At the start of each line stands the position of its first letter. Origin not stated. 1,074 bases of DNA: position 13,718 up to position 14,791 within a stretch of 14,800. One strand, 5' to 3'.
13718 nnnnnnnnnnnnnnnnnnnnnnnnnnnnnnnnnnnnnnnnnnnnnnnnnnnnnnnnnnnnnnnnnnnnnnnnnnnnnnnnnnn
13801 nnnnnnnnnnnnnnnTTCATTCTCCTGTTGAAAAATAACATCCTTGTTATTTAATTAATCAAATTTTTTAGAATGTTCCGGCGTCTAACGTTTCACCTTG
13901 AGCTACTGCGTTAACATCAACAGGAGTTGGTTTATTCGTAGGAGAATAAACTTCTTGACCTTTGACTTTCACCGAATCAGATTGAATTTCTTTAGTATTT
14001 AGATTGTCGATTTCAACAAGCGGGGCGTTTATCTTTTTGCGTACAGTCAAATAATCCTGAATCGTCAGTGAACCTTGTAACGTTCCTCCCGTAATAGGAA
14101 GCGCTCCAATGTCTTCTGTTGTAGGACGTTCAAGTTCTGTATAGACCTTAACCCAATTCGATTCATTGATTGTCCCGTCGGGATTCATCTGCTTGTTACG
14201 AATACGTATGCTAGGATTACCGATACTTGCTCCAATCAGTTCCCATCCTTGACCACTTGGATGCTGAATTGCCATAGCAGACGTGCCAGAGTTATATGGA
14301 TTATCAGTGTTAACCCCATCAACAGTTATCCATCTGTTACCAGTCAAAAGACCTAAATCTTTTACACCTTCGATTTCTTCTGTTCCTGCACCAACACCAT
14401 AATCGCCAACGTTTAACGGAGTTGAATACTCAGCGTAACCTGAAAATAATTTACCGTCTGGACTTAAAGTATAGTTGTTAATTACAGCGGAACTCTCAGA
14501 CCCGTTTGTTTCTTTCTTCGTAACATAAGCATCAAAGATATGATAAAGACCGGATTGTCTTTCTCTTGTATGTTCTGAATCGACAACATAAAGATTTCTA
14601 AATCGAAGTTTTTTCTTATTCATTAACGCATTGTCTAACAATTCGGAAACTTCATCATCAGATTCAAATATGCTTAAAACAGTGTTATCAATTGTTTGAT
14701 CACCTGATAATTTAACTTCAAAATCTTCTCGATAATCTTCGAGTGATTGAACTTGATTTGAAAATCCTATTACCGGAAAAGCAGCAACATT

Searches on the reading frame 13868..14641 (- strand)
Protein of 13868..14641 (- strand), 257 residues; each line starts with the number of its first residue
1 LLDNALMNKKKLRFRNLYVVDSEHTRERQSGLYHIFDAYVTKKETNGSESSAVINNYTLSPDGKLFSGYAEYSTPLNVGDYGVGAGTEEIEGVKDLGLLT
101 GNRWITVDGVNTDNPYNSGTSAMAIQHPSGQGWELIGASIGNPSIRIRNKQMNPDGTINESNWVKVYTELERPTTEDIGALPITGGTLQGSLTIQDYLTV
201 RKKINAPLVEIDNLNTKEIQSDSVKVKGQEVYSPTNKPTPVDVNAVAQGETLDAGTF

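Call 4: search_protein_families(library=pfam, proteins=[window:13868-14641:-], max_evalue=0.1)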
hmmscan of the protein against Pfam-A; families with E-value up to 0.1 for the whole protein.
window:13868-14641:- (257 aa): 0 families

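Call 5: search_protein_families(library=phrogs, proteins=[window:13868-14641:-], max_evalue=0.01)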
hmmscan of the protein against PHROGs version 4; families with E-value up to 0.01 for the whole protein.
window:13868-14641:- (257 aa): 17 families
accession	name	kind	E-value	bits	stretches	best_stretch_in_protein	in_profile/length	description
phrog_14064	-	tail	1.1e-08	35.5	2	216-250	507-541/786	tail fiber protein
phrog_22609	-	tail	1.8e-08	33.6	1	131-201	847-918/1184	tail fiber protein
phrog_23676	-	tail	3.4e-06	27.2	0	199-251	394-445/558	tail fiber protein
phrog_3299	-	unknown function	4.7e-06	25.4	1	156-195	918-957/1385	-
phrog_19567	-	tail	1.8e-05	23.9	1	211-250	231-271/1379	tail fiber protein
phrog_6722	-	tail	2.8e-05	23.7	1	156-195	544-583/974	tail fiber protein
phrog_745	-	unknown function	3.9e-05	22.3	1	150-198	632-680/1452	-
phrog_21552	-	unknown function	4.2e-05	24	1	164-217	203-254/391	-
phrog_16472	-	tail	8e-05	22.5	0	218-253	134-170/496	tail fiber protein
phrog_5667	-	tail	8.7e-05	22.3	1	165-209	36-82/786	long tail fiber protein distal subunit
phrog_972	-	tail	0.0001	21.2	1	158-202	1185-1228/1246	tail fiber protein proximal subunit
phrog_17219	-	unknown function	0.00032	21.7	1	161-196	136-171/184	-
phrog_10316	-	tail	0.00055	18.5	0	215-250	532-565/1471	tail fiber protein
phrog_32072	-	tail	0.0029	17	0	161-202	641-682/894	tail protein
phrog_1425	-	tail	0.004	16.4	0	149-206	20-78/912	hinge connector of long tail fiber protein distal connector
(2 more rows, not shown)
